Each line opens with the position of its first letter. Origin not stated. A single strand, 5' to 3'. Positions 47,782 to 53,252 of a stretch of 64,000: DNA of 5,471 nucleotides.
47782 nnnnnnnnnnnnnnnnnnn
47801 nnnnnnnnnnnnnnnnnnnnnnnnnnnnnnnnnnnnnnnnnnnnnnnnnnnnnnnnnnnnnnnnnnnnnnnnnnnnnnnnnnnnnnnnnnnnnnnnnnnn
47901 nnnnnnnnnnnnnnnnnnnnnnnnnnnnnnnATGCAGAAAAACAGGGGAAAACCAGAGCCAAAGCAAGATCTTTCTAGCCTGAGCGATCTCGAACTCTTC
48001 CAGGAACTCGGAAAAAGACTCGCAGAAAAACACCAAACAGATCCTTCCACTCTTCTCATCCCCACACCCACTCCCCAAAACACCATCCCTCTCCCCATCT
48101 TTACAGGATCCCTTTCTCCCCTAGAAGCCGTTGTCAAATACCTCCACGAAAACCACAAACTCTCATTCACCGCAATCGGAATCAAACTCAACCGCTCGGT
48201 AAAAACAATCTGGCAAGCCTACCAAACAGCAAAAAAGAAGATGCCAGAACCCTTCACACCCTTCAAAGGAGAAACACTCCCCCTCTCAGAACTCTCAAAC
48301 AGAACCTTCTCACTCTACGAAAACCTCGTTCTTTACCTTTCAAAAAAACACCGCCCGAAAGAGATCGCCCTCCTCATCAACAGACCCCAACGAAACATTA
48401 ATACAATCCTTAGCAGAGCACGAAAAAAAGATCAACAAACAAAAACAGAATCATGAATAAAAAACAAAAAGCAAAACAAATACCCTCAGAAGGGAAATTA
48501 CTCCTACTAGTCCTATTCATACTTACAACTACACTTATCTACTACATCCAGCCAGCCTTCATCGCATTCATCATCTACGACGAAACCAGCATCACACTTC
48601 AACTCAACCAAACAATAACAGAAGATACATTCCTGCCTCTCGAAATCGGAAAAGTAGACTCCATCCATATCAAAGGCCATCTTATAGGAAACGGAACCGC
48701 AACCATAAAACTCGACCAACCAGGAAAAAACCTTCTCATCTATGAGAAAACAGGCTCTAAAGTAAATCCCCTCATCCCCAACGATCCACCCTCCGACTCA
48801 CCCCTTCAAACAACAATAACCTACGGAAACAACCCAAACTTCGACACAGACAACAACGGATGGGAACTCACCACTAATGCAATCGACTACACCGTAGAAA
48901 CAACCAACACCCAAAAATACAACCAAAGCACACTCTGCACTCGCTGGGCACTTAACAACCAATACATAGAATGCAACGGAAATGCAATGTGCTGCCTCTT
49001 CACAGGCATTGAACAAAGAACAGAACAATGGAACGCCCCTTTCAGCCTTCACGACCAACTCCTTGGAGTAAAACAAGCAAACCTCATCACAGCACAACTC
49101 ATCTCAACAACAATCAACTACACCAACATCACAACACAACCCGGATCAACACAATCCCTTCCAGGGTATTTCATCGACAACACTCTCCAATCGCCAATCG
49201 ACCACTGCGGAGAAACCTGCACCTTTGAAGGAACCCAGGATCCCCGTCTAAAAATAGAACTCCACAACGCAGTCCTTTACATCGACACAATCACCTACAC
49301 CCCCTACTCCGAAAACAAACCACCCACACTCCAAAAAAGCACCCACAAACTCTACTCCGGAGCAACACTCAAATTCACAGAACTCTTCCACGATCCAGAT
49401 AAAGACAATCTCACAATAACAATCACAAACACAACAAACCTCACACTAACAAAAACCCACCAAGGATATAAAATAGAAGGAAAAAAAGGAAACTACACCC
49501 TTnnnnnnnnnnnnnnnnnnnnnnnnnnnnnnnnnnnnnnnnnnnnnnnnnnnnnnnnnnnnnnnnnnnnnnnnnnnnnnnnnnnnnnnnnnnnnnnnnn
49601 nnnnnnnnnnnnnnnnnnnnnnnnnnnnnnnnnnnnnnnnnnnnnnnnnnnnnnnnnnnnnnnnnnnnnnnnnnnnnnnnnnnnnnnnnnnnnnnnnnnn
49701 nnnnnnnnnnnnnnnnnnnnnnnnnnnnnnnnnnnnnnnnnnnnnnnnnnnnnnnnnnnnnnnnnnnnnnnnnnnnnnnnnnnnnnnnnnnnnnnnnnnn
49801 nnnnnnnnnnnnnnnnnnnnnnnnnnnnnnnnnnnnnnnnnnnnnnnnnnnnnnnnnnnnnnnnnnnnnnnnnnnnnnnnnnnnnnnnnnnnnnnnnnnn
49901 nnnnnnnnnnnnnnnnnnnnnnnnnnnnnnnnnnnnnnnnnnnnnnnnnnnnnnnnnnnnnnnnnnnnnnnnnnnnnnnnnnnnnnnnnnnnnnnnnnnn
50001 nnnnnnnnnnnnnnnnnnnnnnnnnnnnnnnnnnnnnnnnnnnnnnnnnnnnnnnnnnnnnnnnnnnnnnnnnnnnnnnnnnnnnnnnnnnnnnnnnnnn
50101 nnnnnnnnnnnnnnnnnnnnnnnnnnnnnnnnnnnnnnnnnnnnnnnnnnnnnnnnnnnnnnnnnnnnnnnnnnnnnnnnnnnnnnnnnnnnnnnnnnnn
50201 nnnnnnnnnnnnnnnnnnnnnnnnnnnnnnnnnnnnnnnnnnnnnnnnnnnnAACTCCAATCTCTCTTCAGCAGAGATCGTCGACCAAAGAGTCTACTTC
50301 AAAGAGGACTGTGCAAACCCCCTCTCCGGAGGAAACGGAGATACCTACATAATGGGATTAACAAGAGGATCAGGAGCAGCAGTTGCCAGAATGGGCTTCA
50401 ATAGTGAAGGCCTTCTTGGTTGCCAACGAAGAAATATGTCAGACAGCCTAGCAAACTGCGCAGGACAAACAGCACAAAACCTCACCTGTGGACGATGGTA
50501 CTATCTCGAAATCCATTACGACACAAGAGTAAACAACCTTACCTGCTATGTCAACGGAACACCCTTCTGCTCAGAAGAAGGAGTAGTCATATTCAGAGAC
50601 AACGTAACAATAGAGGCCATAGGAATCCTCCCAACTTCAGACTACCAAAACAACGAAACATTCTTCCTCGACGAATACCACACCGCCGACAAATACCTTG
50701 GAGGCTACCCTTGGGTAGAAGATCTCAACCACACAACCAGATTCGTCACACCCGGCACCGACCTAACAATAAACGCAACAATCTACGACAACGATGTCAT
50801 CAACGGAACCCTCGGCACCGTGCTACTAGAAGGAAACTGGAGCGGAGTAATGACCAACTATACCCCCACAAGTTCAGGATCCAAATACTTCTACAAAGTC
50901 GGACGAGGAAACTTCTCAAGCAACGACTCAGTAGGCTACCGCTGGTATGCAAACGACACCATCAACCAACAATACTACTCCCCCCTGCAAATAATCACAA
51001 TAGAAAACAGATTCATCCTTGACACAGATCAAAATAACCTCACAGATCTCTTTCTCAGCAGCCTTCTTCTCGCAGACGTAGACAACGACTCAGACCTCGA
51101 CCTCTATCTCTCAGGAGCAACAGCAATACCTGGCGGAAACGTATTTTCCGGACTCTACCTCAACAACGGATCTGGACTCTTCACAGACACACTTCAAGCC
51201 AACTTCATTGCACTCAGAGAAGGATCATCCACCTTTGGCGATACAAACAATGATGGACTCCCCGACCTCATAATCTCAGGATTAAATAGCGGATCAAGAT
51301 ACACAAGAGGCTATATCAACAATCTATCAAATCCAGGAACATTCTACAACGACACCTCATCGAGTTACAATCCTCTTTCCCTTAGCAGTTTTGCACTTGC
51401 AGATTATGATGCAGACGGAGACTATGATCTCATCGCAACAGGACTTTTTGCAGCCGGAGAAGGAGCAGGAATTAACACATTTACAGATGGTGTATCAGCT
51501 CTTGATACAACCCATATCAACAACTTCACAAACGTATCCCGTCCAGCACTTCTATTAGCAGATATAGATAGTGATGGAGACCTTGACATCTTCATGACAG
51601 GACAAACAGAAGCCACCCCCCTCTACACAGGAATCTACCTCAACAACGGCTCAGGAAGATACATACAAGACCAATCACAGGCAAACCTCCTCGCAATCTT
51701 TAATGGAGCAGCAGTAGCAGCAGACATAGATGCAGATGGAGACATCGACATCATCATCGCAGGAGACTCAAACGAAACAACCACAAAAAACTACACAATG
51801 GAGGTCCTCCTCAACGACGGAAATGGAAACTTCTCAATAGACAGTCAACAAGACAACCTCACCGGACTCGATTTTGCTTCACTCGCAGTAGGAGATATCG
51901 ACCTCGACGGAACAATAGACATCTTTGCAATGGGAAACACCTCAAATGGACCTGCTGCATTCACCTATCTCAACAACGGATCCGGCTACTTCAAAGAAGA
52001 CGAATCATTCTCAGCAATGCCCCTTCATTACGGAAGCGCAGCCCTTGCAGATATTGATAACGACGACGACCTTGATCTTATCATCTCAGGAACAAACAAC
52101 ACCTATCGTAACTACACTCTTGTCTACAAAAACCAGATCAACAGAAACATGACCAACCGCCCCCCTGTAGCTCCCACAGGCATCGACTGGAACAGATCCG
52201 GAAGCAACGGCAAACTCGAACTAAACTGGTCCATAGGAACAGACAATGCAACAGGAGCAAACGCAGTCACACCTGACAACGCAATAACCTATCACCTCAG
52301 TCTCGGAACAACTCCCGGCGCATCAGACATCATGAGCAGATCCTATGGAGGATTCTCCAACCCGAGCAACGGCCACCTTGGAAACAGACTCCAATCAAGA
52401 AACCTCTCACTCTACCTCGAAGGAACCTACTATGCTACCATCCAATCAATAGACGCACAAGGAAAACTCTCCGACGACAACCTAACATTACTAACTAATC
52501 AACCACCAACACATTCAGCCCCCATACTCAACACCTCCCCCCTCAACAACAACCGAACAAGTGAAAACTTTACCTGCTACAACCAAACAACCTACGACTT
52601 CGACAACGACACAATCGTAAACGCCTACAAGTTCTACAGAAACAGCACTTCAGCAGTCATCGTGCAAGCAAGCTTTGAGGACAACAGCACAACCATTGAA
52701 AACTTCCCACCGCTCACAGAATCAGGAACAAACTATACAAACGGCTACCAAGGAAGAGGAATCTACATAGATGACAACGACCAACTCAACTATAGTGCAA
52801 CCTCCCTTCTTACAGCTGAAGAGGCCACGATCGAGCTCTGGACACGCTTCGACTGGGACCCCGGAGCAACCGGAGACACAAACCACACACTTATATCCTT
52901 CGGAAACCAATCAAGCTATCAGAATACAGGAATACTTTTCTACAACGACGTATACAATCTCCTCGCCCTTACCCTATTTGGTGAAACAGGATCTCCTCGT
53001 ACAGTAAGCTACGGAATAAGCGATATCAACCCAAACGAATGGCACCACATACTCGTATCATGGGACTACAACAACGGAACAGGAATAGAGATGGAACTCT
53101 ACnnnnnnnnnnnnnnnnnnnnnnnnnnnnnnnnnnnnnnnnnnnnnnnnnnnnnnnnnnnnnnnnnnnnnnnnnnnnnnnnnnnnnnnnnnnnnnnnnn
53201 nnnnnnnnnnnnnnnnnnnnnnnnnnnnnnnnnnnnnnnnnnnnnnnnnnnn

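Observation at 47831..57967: Giant 2750-aa FG-GAP/LamG glycoprotein with a dedicated small HTH gene and an upstream array of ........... repeats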

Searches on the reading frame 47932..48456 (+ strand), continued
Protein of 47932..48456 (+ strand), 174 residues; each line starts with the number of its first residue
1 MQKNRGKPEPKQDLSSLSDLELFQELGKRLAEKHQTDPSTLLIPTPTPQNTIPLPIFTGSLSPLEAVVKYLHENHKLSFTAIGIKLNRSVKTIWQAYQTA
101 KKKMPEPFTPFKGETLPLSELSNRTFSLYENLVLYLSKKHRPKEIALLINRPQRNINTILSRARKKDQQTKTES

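Call 78: find_related_loci(query=window:47932-48453:+, collection=metagenome_contigs, flank=3000)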
Query window:47932-48453:+ (174 aa) in metagenome_contigs; peptide patterns used: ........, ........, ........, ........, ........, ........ (x = any residue, [..] = any of these).
151 stretches matched a pattern, but none encodes a relative of the query by tblastn (E <= 1e-3).

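Call 80: find_related_loci(query=A4, collection=metagenome_contigs, flank=3000)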
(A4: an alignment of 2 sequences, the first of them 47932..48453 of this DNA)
Query A4 (174 aa) in metagenome_contigs; peptide patterns used: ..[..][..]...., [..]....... (x = any residue, [..] = any of these).
600 stretches matched a pattern, but none encodes a relative of the query by tblastn (E <= 1e-3).

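Call 85: search_solved_structures(query=A1, max_evalue=1)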
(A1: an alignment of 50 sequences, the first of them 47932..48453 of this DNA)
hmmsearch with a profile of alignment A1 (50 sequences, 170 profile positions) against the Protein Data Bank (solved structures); distinct sequences matched with E-value up to 1: 12.
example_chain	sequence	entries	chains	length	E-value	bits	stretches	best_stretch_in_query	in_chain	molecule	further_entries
3mzy_A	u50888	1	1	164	8e-05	25.5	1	114-168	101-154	RNA polymerase sigma-H factor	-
3op9_A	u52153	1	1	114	0.026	17.3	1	132-159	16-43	Pli0006 protein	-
8ztq_A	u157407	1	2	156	0.073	15.9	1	117-164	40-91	Nitrogen fixation protein NifU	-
9n9q_C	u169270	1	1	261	0.14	15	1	53-105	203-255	RpoE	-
1p4w_A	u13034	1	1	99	0.16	14.8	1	73-99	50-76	rcsB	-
6eo2_A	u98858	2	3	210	0.35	13.7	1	121-163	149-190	Transcriptional regulatory protein RcsB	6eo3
5o8y_A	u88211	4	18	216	0.36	13.6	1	121-163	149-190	Transcriptional regulatory protein RcsB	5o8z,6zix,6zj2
5vxn_A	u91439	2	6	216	0.36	13.6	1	121-163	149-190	Transcriptional regulatory protein RcsB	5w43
6xgt_E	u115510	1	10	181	0.42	13.4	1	70-121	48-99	Cyanate hydratase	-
2lvs_A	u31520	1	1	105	0.46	13.3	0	75-165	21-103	Putative uncharacterized protein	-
7dwm_A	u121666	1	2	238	0.51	13.1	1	128-166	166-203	Transcriptional regulator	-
8fjg_A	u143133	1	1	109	0.57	13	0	92-164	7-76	H12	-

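Call 86: search_protein_families(library=pfam, alignment_id=A1, max_evalue=0.01)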
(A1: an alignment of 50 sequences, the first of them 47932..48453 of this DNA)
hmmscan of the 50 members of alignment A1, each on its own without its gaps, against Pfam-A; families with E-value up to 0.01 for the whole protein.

A. member 1, window:47932-48453:+ (174 aa): 1 family
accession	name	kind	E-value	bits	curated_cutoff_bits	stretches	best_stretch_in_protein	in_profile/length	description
PF08281.18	Sigma70_r4_2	-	6.9e-07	29.3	25.7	0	143-166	30-53/54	Sigma-70, region 4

B. families by the number of members that match (of 50 scanned): 48 families (the first 25 are shown)
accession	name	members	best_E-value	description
PF08281.18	Sigma70_r4_2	46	8.8e-12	Sigma-70, region 4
PF13384.12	HTH_23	35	9.2e-10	Homeodomain-like domain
PF13936.12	HTH_38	29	1.1e-08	Helix-turn-helix domain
PF08279.18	HTH_11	24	2.9e-09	HTH domain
PF13412.12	HTH_24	10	1.5e-06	Winged helix-turn-helix DNA-binding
PF13921.12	Myb_DNA-bind_6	9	1.8e-05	Myb-like DNA-binding domain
PF02001.22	DUF134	7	2.7e-05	Protein of unknown function DUF134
PF04545.22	Sigma70_r4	5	1.2e-06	Sigma-70, region 4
PF06056.18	Terminase_5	5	6.1e-06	Putative ATPase subunit of terminase (gpP-like)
PF25212.1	HVO_A0114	5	0.00053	HVO_A0114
PF13404.12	HTH_AsnC-type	5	0.00057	AsnC-type helix-turn-helix domain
PF20432.4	Xre-like-HTH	5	0.00066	Antitoxin Xre-like helix-turn-helix domain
PF08299.17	Bac_DnaA_C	4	3.3e-05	Bacterial dnaA protein helix-turn-helix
PF13551.12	HTH_29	3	2.4e-05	Winged helix-turn helix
PF13518.12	HTH_28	3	5.3e-05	Helix-turn-helix domain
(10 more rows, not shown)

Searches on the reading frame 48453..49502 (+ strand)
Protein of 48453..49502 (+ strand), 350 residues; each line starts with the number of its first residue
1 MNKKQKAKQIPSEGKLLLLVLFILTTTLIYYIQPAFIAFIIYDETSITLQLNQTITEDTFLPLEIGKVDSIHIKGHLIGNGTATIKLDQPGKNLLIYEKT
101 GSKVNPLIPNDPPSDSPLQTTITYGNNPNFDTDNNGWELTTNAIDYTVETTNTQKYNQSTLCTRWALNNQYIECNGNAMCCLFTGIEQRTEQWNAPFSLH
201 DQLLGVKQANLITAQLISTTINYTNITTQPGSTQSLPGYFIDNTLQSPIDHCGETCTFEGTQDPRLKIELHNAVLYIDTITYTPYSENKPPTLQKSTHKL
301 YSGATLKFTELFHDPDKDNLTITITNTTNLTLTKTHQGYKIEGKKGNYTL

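Call 54: search_protein_families(library=pfam, proteins=[window:48453-49502:+], max_evalue=0.01)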
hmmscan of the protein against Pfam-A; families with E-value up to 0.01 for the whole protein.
window:48453-49502:+ (350 aa): 0 families

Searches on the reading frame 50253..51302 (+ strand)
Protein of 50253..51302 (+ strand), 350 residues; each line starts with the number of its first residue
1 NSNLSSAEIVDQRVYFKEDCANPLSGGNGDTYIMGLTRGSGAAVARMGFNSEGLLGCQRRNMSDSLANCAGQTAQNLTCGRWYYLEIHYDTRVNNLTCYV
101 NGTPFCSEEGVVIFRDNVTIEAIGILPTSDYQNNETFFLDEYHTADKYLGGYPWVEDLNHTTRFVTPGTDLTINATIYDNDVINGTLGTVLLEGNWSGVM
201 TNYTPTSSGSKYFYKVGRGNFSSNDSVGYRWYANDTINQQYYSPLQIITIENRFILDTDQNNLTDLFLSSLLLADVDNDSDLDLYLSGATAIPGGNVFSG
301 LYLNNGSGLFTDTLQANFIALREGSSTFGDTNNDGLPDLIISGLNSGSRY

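Call 54: search_protein_families(library=pfam, proteins=[window:50253-51302:+], max_evalue=0.01)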
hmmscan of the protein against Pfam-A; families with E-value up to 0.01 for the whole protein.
window:50253-51302:+ (350 aa): 2 families
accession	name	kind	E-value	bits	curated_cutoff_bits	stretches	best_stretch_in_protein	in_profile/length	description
PF13517.12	FG-GAP_3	-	4.2e-05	24.5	26.9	1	275-340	1-60/61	FG-GAP-like repeat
PF01839.29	FG-GAP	-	0.001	19.3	22.1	0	325-341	4-20/37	FG-GAP repeat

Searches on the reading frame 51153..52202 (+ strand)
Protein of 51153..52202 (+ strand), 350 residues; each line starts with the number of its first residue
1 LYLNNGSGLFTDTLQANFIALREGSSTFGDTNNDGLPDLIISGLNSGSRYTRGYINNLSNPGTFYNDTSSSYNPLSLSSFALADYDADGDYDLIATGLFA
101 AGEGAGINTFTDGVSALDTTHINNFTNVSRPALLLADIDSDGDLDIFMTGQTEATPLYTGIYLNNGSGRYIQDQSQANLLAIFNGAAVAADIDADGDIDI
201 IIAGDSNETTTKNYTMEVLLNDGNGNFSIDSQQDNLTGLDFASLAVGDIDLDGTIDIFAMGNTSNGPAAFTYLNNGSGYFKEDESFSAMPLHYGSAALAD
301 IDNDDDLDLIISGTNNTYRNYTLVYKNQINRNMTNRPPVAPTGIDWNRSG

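Call 54: search_protein_families(library=pfam, proteins=[window:51153-52202:+], max_evalue=0.01)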
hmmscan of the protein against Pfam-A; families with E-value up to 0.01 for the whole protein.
window:51153-52202:+ (350 aa): 4 families
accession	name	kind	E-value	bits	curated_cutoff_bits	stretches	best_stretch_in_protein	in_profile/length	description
PF13517.12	FG-GAP_3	-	6.4e-28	97.6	26.9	5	248-310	1-60/61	FG-GAP-like repeat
PF01839.29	FG-GAP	-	1e-11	44.9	22.1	0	25-42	4-21/37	FG-GAP repeat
PF18765.7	Polbeta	-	0.0037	17.8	26.9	0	293-329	19-55/93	Polymerase beta, Nucleotidyltransferase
PF16743.10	PliI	-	0.005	17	27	0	27-48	63-84/123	Periplasmic lysozyme inhibitor of I-type lysozyme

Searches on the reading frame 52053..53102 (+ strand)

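Call 54: search_protein_families(library=pfam, proteins=[window:52053-53102:+], max_evalue=0.01)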
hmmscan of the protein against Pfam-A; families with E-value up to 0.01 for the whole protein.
window:52053-53102:+ (350 aa): 1 family
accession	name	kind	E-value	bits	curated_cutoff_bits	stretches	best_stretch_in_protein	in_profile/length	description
PF13385.13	Laminin_G_3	-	3.4e-06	27.7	27.6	1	243-342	5-93/151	Concanavalin A-like lectin/glucanases superfamily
